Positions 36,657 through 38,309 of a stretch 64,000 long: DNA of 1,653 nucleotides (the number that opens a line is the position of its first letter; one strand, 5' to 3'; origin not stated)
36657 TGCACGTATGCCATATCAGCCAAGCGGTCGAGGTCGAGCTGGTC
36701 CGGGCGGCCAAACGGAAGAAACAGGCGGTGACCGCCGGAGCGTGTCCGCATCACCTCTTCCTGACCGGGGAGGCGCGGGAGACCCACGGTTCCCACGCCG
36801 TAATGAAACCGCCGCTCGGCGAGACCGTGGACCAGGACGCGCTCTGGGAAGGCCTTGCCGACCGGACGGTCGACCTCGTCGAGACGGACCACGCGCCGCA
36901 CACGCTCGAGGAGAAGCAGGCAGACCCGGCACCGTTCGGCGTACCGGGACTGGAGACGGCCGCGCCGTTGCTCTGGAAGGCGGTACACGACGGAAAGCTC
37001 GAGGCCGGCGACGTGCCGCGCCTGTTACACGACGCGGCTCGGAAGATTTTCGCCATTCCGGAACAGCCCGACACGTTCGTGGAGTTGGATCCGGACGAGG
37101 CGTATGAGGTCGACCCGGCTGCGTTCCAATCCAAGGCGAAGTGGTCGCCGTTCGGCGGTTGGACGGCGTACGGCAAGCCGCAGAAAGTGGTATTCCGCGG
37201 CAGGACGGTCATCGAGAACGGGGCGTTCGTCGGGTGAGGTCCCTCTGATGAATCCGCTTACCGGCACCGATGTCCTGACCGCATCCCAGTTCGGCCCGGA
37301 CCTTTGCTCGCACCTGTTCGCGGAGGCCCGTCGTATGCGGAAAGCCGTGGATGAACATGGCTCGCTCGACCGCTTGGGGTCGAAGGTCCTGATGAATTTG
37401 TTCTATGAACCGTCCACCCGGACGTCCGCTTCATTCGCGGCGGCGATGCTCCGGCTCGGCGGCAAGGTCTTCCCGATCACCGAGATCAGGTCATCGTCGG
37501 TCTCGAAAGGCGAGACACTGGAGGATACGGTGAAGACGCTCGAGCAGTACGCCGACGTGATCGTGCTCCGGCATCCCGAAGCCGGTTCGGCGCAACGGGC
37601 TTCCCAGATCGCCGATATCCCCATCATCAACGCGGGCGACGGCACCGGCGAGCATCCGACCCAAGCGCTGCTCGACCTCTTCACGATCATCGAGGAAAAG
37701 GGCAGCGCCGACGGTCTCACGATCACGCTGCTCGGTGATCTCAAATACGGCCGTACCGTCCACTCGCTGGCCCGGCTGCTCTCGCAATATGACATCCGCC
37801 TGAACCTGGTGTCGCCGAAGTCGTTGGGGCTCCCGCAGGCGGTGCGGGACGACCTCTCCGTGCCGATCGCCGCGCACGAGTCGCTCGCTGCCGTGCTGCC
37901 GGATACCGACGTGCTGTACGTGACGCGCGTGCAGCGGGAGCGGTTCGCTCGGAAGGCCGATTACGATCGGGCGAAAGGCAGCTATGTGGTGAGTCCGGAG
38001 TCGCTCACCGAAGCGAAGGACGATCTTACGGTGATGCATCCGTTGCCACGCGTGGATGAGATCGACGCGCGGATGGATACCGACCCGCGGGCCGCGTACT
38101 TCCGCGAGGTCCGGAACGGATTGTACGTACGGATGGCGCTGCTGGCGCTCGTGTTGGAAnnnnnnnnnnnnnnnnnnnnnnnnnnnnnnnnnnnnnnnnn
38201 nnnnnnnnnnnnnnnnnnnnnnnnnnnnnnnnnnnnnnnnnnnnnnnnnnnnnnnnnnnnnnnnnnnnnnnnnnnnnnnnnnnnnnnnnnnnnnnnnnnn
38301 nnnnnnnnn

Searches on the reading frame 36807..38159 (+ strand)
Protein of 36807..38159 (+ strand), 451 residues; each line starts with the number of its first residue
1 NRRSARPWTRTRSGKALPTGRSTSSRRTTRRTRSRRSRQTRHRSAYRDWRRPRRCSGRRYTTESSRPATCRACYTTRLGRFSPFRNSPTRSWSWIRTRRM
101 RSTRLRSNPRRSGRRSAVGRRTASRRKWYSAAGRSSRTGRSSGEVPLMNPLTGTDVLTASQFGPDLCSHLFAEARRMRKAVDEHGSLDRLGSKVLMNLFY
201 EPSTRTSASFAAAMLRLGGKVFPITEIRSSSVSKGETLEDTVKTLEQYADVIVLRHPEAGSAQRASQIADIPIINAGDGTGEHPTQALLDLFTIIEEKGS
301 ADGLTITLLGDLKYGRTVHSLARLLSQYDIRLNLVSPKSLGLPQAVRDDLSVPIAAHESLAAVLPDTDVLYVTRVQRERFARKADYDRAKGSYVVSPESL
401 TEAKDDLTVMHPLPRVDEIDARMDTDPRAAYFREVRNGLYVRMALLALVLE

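Call 77: search_protein_families(library=pfam, proteins=[window:36807-38159:+], max_evalue=0.00001)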
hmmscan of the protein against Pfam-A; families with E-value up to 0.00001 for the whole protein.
window:36807-38159:+ (451 aa): 2 families
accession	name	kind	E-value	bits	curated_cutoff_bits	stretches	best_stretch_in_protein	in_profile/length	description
PF02729.26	OTCace_N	-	2e-43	148.4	29.9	1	155-296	2-148/148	Aspartate/ornithine carbamoyltransferase, carbamoyl-P binding domain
PF00185.30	OTCace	-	1e-27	97.5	29.4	1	302-448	1-156/157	Aspartate/ornithine carbamoyltransferase, Asp/Orn binding domain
